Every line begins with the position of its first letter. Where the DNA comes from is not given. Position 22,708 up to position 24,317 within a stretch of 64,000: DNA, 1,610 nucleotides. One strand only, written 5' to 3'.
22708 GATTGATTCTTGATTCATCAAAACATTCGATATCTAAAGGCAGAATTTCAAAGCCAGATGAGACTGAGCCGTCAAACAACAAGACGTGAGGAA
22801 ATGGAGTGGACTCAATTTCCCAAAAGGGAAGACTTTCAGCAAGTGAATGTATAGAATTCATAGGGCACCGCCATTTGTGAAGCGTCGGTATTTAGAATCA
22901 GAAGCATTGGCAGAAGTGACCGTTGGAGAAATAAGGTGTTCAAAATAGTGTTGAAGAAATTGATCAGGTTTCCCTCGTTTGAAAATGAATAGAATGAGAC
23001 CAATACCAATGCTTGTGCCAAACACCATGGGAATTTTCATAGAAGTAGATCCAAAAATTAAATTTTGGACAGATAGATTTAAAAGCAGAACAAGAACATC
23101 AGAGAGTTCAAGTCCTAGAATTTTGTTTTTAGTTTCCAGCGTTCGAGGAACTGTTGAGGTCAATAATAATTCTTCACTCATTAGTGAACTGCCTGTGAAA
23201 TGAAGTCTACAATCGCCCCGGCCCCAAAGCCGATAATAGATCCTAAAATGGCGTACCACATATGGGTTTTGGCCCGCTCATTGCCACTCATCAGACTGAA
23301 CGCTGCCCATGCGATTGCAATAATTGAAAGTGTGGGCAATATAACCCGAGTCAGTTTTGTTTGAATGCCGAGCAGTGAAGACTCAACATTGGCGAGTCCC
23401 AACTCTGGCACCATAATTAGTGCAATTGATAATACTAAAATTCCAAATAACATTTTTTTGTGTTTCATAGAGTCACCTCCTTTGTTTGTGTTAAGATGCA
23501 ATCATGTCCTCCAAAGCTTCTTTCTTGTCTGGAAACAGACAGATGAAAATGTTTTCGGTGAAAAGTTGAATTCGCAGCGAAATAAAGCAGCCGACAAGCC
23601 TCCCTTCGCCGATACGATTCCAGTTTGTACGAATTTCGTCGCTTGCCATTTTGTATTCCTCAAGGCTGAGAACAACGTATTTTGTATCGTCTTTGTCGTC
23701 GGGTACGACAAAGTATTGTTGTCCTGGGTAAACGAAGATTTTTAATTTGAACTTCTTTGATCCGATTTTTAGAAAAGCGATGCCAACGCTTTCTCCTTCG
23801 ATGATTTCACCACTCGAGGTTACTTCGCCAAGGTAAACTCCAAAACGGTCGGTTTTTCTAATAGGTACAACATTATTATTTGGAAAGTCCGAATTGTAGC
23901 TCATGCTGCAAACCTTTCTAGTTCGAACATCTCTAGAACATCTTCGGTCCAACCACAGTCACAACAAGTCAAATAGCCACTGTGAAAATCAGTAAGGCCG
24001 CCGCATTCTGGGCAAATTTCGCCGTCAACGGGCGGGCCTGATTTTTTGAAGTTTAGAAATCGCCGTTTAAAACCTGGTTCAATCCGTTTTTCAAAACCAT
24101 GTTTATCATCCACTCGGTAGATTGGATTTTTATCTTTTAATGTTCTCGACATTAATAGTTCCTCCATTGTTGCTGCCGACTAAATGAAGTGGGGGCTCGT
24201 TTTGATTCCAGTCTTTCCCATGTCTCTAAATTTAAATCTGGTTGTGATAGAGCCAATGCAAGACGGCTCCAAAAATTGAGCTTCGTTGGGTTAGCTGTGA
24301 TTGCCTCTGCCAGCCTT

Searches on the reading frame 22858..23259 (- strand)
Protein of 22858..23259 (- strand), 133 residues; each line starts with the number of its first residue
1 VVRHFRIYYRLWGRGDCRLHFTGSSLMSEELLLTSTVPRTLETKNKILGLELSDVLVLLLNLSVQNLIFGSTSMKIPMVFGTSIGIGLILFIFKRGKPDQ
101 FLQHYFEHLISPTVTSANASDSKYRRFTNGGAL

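Call 9: search_protein_families(library=pfam, proteins=[window:22858-23259:-], max_evalue=0.01)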
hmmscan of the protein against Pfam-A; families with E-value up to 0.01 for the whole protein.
window:22858-23259:- (133 aa): 2 families
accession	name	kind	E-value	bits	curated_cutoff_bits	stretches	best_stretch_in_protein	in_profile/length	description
PF11990.13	DUF3487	-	0.0018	18.5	27.8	1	48-109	35-91/114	Protein of unknown function (DUF3487)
PF07178.16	TraL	-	0.0099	16.6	24.4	0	36-119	2-81/90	TraL protein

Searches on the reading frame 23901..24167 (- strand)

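Call 8: search_protein_families(library=pfam, proteins=[window:23901-24167:-], max_evalue=0.01)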
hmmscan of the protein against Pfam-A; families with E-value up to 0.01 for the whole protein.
window:23901-24167:- (88 aa): 2 families
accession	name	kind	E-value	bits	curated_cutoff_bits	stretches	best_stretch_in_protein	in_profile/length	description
PF08792.16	A2L_zn_ribbon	-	0.0043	17.1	22.9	0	63-74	19-30/33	A2L zinc ribbon domain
PF08271.17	Zn_Ribbon_TF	-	0.0087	16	29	0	51-72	2-26/43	TFIIB zinc-binding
